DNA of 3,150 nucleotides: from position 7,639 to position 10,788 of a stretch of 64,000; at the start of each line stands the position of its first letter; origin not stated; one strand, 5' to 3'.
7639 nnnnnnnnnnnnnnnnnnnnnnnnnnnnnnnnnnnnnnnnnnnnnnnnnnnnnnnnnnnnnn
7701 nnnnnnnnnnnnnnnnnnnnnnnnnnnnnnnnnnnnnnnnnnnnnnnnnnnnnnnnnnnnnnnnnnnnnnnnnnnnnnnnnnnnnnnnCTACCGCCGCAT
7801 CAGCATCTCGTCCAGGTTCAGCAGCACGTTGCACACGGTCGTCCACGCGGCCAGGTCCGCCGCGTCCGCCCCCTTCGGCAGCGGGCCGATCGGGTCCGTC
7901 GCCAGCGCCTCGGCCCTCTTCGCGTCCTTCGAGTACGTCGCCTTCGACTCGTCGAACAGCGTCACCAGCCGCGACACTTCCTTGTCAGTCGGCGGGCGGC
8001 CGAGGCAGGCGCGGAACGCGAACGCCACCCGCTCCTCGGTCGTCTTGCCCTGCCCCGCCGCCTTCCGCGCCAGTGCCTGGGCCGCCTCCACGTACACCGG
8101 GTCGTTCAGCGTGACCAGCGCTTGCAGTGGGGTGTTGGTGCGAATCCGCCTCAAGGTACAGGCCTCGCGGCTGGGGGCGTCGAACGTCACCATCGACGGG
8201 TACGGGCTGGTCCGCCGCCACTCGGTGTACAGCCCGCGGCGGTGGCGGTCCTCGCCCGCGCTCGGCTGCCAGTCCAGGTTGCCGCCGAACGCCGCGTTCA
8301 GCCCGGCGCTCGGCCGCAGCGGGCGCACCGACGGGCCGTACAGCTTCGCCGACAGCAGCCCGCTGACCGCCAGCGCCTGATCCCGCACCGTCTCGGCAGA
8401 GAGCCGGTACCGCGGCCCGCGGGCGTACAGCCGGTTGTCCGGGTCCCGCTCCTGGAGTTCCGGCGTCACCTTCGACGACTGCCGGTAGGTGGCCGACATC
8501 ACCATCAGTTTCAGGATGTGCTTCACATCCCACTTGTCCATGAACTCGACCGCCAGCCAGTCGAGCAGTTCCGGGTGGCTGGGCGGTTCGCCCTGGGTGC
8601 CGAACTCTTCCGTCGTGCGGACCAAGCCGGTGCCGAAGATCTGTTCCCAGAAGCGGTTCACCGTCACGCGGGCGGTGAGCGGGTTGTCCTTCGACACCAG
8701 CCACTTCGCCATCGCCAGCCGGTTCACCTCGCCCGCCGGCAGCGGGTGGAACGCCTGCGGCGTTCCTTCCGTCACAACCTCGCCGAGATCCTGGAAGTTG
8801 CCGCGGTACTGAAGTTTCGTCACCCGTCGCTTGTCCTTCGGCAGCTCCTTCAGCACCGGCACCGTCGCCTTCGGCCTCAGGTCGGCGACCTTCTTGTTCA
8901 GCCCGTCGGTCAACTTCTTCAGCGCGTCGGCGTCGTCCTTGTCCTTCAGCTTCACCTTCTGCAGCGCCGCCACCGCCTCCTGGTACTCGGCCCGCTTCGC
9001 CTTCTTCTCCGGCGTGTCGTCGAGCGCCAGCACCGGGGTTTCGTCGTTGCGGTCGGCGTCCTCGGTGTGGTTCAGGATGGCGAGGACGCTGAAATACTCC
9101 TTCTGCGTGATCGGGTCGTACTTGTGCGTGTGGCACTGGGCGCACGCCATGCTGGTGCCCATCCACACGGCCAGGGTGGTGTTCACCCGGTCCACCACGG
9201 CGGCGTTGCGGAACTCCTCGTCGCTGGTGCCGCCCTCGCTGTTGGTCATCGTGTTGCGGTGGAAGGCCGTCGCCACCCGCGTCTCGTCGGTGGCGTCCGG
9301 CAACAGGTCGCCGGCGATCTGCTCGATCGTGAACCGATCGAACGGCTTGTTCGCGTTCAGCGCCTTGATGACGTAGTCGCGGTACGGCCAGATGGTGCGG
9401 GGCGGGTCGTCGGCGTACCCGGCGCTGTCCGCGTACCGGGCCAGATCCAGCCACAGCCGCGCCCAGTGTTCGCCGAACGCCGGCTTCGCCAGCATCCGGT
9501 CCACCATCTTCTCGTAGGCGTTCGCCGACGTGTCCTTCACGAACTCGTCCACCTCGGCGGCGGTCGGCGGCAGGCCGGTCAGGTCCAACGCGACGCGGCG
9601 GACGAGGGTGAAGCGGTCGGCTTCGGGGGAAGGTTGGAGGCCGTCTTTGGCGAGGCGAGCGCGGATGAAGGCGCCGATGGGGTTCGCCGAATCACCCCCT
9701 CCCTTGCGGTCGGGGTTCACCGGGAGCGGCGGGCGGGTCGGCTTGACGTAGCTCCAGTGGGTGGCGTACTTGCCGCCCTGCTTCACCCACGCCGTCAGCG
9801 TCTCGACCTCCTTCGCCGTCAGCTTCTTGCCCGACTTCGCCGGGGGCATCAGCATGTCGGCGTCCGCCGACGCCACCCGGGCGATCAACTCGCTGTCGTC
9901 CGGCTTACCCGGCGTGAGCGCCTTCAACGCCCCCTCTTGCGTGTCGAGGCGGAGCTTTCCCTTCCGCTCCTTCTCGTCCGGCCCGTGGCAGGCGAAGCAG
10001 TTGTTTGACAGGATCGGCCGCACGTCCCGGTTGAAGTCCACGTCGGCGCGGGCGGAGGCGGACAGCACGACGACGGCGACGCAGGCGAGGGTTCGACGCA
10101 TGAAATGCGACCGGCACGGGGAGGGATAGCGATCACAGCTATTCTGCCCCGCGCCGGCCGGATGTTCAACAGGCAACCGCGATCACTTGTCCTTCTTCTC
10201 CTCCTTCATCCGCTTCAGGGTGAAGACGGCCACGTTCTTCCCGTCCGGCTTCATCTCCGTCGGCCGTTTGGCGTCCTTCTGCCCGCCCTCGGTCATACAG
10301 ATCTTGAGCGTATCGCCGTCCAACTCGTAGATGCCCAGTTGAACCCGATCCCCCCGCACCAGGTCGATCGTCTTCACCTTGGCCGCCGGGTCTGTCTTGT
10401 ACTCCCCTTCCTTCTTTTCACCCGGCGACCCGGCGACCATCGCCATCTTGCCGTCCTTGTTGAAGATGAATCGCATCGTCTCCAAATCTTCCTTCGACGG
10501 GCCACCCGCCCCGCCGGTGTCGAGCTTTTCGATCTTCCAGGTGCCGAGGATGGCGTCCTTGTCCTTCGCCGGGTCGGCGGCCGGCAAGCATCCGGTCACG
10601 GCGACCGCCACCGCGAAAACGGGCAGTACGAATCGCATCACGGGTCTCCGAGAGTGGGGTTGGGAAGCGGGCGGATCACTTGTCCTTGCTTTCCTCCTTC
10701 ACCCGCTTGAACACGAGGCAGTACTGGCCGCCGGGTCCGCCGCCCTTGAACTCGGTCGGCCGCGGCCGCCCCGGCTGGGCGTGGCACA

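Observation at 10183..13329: Tandem array of six TIGR03067-like secreted mini-proteins in two subtypes, interleaved with palindromic repeats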

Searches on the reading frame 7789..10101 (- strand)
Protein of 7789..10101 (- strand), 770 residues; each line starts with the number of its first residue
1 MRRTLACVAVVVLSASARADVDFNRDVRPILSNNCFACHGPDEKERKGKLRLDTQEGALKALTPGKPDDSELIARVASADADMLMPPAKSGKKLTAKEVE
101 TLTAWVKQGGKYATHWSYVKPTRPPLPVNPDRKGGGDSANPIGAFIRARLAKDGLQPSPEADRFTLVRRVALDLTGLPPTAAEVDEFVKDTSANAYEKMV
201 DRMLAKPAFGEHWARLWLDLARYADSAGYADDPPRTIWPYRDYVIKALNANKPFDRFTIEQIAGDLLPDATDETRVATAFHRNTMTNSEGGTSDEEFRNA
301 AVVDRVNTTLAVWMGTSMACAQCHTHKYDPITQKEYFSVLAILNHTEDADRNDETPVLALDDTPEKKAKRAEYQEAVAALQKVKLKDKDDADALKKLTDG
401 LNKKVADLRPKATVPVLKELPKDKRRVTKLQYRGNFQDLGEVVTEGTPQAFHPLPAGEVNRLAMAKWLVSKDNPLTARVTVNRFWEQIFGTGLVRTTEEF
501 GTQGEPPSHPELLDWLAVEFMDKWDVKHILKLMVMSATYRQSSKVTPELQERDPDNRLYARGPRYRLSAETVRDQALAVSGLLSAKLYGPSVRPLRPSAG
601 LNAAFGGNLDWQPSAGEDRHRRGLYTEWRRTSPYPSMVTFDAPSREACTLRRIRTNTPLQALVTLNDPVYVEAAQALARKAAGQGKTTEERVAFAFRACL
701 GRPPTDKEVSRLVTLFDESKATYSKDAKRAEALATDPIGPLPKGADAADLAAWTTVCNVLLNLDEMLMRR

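Call 22: search_protein_families(library=pfam, proteins=[window:7789-10101:-], max_evalue=0.001)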
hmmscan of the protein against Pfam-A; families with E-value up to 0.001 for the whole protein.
window:7789-10101:- (770 aa): 5 families
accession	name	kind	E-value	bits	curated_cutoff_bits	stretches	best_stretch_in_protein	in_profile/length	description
PF07587.16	PSD1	-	9.7e-102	340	28.5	1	460-715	1-243/244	Protein of unknown function (DUF1553)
PF07583.16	PSCyt2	-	8.4e-85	284.4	29.8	1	141-347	1-208/209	Protein of unknown function (DUF1549)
PF07635.16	PSCyt1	-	8.2e-17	62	22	1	35-88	1-58/59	Planctomycete cytochrome C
PF00034.26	Cytochrom_C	-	1.2e-06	30.2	21.3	1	32-108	9-88/90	Cytochrome c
PF13442.11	Cytochrome_CBB3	-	1.2e-05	26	27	0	29-106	8-68/68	Cytochrome C oxidase, cbb3-type, subunit III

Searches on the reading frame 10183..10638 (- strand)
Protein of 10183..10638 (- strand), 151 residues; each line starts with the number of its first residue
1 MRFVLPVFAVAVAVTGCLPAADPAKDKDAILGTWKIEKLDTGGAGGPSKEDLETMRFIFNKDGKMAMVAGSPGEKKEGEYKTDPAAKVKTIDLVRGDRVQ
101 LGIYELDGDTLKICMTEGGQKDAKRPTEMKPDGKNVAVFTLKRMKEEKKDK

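Call 5: search_protein_families(library=ncbifam, proteins=[window:10183-10638:-], max_evalue=0.01)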
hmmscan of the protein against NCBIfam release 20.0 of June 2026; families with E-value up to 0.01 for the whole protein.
window:10183-10638:- (151 aa): 2 families
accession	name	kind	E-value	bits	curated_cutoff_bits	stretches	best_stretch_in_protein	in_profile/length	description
TIGR03067.1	Planc_TIGR03067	domain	2.4e-17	63.1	40.15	1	25-129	2-106/107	TIGR03067 domain-containing protein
TIGR03066.1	Gem_osc_para_1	paralog_domain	2.9e-09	37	93.25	1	1-85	1-78/121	TIGR03066 family protein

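Call 6: search_protein_families(library=pfam, proteins=[window:10183-10638:-], max_evalue=0.01)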
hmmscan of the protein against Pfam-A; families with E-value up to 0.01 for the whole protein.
window:10183-10638:- (151 aa): 1 family
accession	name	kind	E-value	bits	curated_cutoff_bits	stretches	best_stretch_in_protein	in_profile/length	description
PF13648.12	Lipocalin_4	-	3.4e-05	25.1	22.4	1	30-113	1-89/89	Lipocalin-like domain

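Call 19: find_related_loci(query=A1, collection=genome_contigs, flank=10000)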
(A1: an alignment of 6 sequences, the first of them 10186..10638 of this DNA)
Query A1 (151 aa) in genome_contigs; peptide patterns used: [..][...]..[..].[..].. (x = any residue, [..] = any of these).
299 stretches matched a pattern; 228 encode a relative of the query (tblastn E <= 1e-3); the best 80 are kept; 80 distinct loci.
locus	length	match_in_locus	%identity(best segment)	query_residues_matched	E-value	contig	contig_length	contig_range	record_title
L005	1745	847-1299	54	1-151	7e-42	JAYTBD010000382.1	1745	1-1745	MAG: Fimbriiglobus sp. isolate GFS_14120 GFS_14120_381, whole genome shotgun sequence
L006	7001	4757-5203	54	1-151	2e-41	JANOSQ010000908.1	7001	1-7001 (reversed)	MAG: Fimbriiglobus sp. isolate VAR_39_metabat_75_sub VAR_39_k141_1706677, whole genome shotgun sequence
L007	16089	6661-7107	49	1-144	2e-35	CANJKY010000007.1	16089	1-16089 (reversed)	MAG: Gemmataceae bacterium isolate RH-23may17-1329 genome assembly, contig: RH-23may17-C27252, whole genome shotgun sequ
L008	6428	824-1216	59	25-151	8e-35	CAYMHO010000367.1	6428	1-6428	MAG TPA_asm: uncultured Fimbriiglobus sp. isolate SRP302895_co1_12 genome assembly, contig: NODE_25392_length_6428_cov_1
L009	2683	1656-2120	47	1-151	1e-31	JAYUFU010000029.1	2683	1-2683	MAG: Fimbriiglobus sp. isolate GFS_7859 GFS_7859_28, whole genome shotgun sequence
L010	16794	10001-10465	49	1-151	2e-31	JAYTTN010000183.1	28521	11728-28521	MAG: Fimbriiglobus sp. isolate GFS_5396 GFS_5396_182, whole genome shotgun sequence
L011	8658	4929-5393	46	1-151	5e-31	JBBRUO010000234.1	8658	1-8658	MAG: Gemmatales bacterium isolate La3_concoct.253 La3_concoct.253_K_1730497_L_8658_cov_23.4524, whole genome shotgun seq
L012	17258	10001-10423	43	1-144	9e-25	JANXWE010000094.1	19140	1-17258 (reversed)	MAG: Fimbriiglobus sp. isolate GL140_1_metabat_325 GL140_1_k141_421646, whole genome shotgun sequence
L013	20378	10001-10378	44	22-145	7e-21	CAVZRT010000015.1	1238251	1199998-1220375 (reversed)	MAG: uncultured Planctomycetota bacterium isolate MFD09671.bin.2.83 genome assembly, contig: contig_13965, whole genome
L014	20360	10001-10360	42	26-150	1e-20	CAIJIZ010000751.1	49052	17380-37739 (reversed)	MAG: uncultured Pirellula sp. isolate Erken-D3_bin-1300 genome assembly, contig: bin-1300:751/842, whole genome shotgun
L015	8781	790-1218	39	7-151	3e-20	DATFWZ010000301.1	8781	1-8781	MAG TPA_asm: Gemmataceae bacterium isolate SMAG_U9504 k141_19284050, whole genome shotgun sequence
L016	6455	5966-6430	38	3-151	4e-19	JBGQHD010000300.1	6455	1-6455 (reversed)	MAG: Planctomycetia bacterium isolate OBJ2_061818_090_11 k141_1452708_length_6455_cov_9.0000, whole genome shotgun seque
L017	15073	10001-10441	38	2-145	8e-18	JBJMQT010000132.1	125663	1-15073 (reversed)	MAG: Gemmataceae bacterium isolate H3_18_all_fractions_metab_conc_21_57_12 k255_5004026, whole genome shotgun sequence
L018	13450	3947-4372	35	1-145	2e-17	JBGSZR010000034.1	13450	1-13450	MAG: Gemmataceae bacterium isolate JTS-AC51 k141_176334, whole genome shotgun sequence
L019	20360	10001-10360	38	25-149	8e-15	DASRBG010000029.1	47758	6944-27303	MAG TPA_asm: Gemmataceae bacterium isolate SMAG_U9921 k141_545090, whole genome shotgun sequence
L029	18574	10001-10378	35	27-150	3e-13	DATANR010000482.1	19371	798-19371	MAG TPA_asm: Gemmataceae bacterium isolate SMAG_U7024 k141_122709, whole genome shotgun sequence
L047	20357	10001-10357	36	24-143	1e-10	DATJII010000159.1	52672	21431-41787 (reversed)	MAG TPA_asm: Candidatus Limnocylindria bacterium isolate SMAG_U15534 k141_8112591, whole genome shotgun sequence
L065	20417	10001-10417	31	10-145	6e-10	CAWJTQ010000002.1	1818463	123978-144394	MAG: uncultured Isosphaeraceae bacterium isolate MFD04463.bin.2.81 genome assembly, contig: contig_15777, whole genome s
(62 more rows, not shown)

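Call 29: search_protein_families(library=pfam, proteins=[L029:11407-13593:-, L029:13619-14512:-, L029:4238-5515:-, L029:5487-6494:-, L029:14189-16126:+, L015:3055-5265:-, L015:6019-6912:-, L015:7058-8299:-], max_evalue=0.001)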
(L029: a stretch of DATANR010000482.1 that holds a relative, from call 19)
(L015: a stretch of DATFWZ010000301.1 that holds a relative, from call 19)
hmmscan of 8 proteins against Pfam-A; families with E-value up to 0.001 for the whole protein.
L029:11407-13593:- (728 aa): 4 families
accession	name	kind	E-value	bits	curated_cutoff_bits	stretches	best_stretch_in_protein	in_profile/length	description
PF13519.12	VWA_2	-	1.8e-16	61.1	27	1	96-203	1-107/107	von Willebrand factor type A domain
PF07584.16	BatA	-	6.1e-14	52.7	25.9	1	4-78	1-77/77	Aerotolerance regulator N-terminal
PF00092.34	VWA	-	1.9e-07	31.9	23.8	1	95-211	1-121/174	von Willebrand factor type A domain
PF13768.12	VWA_3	-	0.00038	21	27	1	95-203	2-107/155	von Willebrand factor type A domain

L029:13619-14512:- (297 aa): 3 families
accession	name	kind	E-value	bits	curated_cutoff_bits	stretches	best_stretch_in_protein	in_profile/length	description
PF01882.25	DUF58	-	1.9e-49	168.2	23.4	1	44-258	1-213/216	Protein of unknown function DUF58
PF13519.12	VWA_2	-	3e-10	41.1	27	1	83-188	3-106/107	von Willebrand factor type A domain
PF05762.20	VWA_CoxE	-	3.6e-05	23.7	26.4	1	78-216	56-189/222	VWA domain containing CoxE-like protein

L029:4238-5515:- (425 aa): 0 families

L029:5487-6494:- (335 aa): 5 families
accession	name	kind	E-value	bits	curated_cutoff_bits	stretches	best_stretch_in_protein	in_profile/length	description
PF01436.27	NHL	-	1.2e-27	95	20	3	306-331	1-26/28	NHL repeat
PF25021.1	TEN_NHL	-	1e-22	81.1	27.1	2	120-330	125-353/357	Teneurin NHL domain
PF23500.1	DUF7133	-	1.2e-08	35.1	27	0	17-148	73-199/385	Domain of unknown function (DUF7133)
PF24684.1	Vgb_lyase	-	7.1e-07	28.8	50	0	307-327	265-285/290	Virginiamycin B lyase family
PF08450.18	SGL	-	2.5e-05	24.4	26.3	0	91-331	11-208/246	SMP-30/Gluconolactonase/LRE-like region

L029:14189-16126:+ (645 aa): 2 families
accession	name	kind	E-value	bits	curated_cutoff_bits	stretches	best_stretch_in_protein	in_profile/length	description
PF01408.29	GFO_IDH_MocA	-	1.5e-19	71.3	24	1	189-336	2-119/120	Oxidoreductase family, NAD-binding Rossmann fold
PF22725.1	GFO_IDH_MocA_C3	-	4.3e-09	36.9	27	1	418-504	31-117/124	GFO/IDH/MocA C-terminal domain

L015:3055-5265:- (736 aa): 4 families
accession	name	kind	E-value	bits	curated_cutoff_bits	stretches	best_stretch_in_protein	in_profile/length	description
PF13519.12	VWA_2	-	3e-16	60.4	27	1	104-211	1-107/107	von Willebrand factor type A domain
PF07584.16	BatA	-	7.1e-14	52.4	25.9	1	12-86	1-77/77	Aerotolerance regulator N-terminal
PF00092.34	VWA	-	1.5e-09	38.7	23.8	1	103-219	1-121/174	von Willebrand factor type A domain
PF13768.12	VWA_3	-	9.9e-07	29.4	27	1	103-211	2-107/155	von Willebrand factor type A domain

L015:6019-6912:- (297 aa): 3 families
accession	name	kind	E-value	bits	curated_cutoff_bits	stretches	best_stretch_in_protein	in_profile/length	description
PF01882.25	DUF58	-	9.7e-48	162.6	23.4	1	44-259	1-214/216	Protein of unknown function DUF58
PF13519.12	VWA_2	-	2.5e-10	41.4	27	1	83-188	3-106/107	von Willebrand factor type A domain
PF05762.20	VWA_CoxE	-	1.2e-05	25.3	26.4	1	78-218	56-188/222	VWA domain containing CoxE-like protein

L015:7058-8299:- (413 aa): 2 families
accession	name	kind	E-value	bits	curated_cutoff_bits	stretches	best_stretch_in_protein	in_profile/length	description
PF00579.31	tRNA-synt_1b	-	1.1e-53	183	21.1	1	65-363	5-291/292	tRNA synthetases class I (W and Y)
PF08846.15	DUF1816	-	0.00033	21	27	1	362-394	22-54/65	Domain of unknown function (DUF1816)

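Call 67: search_protein_families(library=pfam, proteins=[L018:7354-11445:+, L007:282-3797:-, L047:10399-13608:-, L006:3136-4941:-, L018:222-2423:+, L065:10566-12263:-], max_evalue=0.0001)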
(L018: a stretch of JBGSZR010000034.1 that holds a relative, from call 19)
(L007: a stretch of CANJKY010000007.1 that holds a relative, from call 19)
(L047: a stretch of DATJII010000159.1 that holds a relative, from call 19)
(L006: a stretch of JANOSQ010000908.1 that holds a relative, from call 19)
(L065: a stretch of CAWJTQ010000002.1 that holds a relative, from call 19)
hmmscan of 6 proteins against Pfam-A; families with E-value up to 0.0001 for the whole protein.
L018:7354-11445:+ (1364 aa): 7 families
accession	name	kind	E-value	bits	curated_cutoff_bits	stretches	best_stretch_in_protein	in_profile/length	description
PF06439.18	3keto-disac_hyd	-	9.3e-76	254.5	26.8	2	656-824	1-187/187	3-keto-disaccharide hydrolase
PF00069.31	Pkinase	-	2.8e-48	165.1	31.7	1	133-382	1-254/263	Protein kinase domain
PF07714.23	PK_Tyr_Ser-Thr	-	7.5e-34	117.6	23.1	1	135-381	3-250/258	Protein tyrosine and serine/threonine kinase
PF03781.23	FGE-sulfatase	-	1.1e-31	110.9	23.3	1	1098-1344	8-254/255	Sulfatase-modifying factor enzyme 1-like domain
PF13385.13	Laminin_G_3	-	5.7e-12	46.5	27.6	1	888-1038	2-150/151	Concanavalin A-like lectin/glucanases superfamily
PF17667.7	Pkinase_fungal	-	2.3e-05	23.7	24.1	1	248-327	305-384/387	Fungal protein kinase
PF01636.29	APH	-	5.6e-05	23.4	23.2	0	228-282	146-200/239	Phosphotransferase enzyme family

L007:282-3797:- (1172 aa): 2 families
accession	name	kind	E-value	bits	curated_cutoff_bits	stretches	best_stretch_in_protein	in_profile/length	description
PF23500.1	DUF7133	-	5.9e-70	236.9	27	2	59-283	2-221/385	Domain of unknown function (DUF7133)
PF13646.12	HEAT_2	-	3.8e-11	43.5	27.7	1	420-476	31-87/88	HEAT repeats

L047:10399-13608:- (1070 aa): 7 families
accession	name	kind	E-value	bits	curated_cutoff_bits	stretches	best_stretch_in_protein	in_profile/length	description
PF03924.19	CHASE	-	2.5e-23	83.3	25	1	107-290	4-184/189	CHASE domain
PF02518.31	HATPase_c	-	1.8e-20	73.8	26.4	1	791-915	1-110/111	Histidine kinase-, DNA gyrase B-, and HSP90-like ATPase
PF08448.16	PAS_4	-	3.8e-17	62.9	23.1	1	553-661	2-107/110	PAS fold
PF08447.18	PAS_3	-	4e-17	62.7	25.6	1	439-527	2-88/89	PAS fold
PF00072.30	Response_reg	-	1.3e-16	61.1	30.2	1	940-1058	1-110/111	Response regulator receiver domain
PF00512.31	HisKA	-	4.8e-06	27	26.9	1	688-745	5-61/66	His Kinase A (phospho-acceptor) domain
PF00989.32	PAS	-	7.5e-06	26.4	22.6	0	428-530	13-112/113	PAS fold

L006:3136-4941:- (602 aa): 3 families
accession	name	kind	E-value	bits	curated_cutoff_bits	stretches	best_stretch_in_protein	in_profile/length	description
PF01790.23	LGT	-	1.6e-44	152.4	24.9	2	149-295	9-144/240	Prolipoprotein diacylglyceryl transferase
PF17820.7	PDZ_6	-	9.8e-09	35.3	27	1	364-411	1-41/54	PDZ domain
PF00595.29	PDZ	-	1.8e-06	28.7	23.2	1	360-392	24-56/81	PDZ domain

L018:222-2423:+ (734 aa): 5 families
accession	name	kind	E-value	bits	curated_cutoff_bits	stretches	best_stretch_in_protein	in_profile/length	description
PF04542.20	Sigma70_r2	-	4.5e-14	52.4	24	1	55-121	1-69/71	Sigma-70 region 2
PF25174.1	Beta-prop_THOC3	-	2.2e-08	33.9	305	1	384-530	26-173/272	THOC3 beta-propeller domain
PF08281.18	Sigma70_r4_2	-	1.4e-07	31.4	25.7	1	151-202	3-54/54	Sigma-70, region 4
PF24817.1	WD40_WDHD1_1st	-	3.2e-05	23.7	109.9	0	403-480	182-258/291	WDHD1 first WD40 domain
PF24814.1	WD40_Prp19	-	6.3e-05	22.6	320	0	401-514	93-205/281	Prp19 WD40 domain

L065:10566-12263:- (566 aa): 45 families (the best 25 are shown)
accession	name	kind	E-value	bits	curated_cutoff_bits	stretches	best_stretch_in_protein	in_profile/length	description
PF25173.1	Beta-prop_WDR3_1st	-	1.6e-98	328.2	154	4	335-509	11-183/184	WDR3 first beta-propeller domain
PF00400.38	WD40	-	9.8e-78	253.8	27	7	389-423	5-39/39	WD domain, G-beta repeat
PF25174.1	Beta-prop_THOC3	-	2e-74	250.5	305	3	352-554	1-201/272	THOC3 beta-propeller domain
PF24814.1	WD40_Prp19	-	1.5e-69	234.6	320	4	348-479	86-219/281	Prp19 WD40 domain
PF24807.1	WD40_CDC20-Fz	-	3.4e-52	178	200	2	271-433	53-218/292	CDC20/Fizzy WD40 domain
PF25172.1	Beta-prop_WDR3_2nd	-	9.1e-52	176.5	140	3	339-552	66-287/293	WDR3 second beta-propeller domain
PF24817.1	WD40_WDHD1_1st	-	3e-51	174.8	109.9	3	388-474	79-165/291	WDHD1 first WD40 domain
PF25047.1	Beta-prop_TEP1_2nd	-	1.1e-50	172.7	89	3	388-482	83-180/255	TEP-1 second beta-propeller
PF25391.1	WD40_Gbeta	-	5.7e-47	160.8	150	2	387-552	176-340/340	G protein beta WD-40 repeat protein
PF23414.1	Beta-prop_EML_2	-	8.3e-45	153.7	90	2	315-467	2-154/266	Echinoderm microtubule-associated protein second beta-propeller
PF25175.1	Beta-prop_WDR5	-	6.1e-42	144.3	250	2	388-553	3-165/296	WDR5 beta-propeller domain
PF25168.1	Beta-prop_WDR36-Utp21_2nd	-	1.9e-36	126.5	84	2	282-385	170-272/335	WDR36/Utp21 second beta-propeller domain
PF24796.1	WDR55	-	8.7e-34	117.3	200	2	349-468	49-168/296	WDR55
PF23393.2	Beta-prop_WDR90_POC16_2nd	-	1.7e-29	103.4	60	3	366-469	7-110/291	WDR90/POC16, second beta-propeller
PF24105.1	Beta-prop_CAF1B_HIR1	-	2.9e-28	99.4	80.5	2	311-428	70-205/383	CAF1B/HIR1 beta-propeller domain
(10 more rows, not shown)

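Call 78: search_protein_families(library=padloc, proteins=[window:10183-10638:-], max_evalue=0.01)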
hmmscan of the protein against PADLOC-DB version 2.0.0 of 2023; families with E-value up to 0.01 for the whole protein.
window:10183-10638:- (151 aa): 0 families
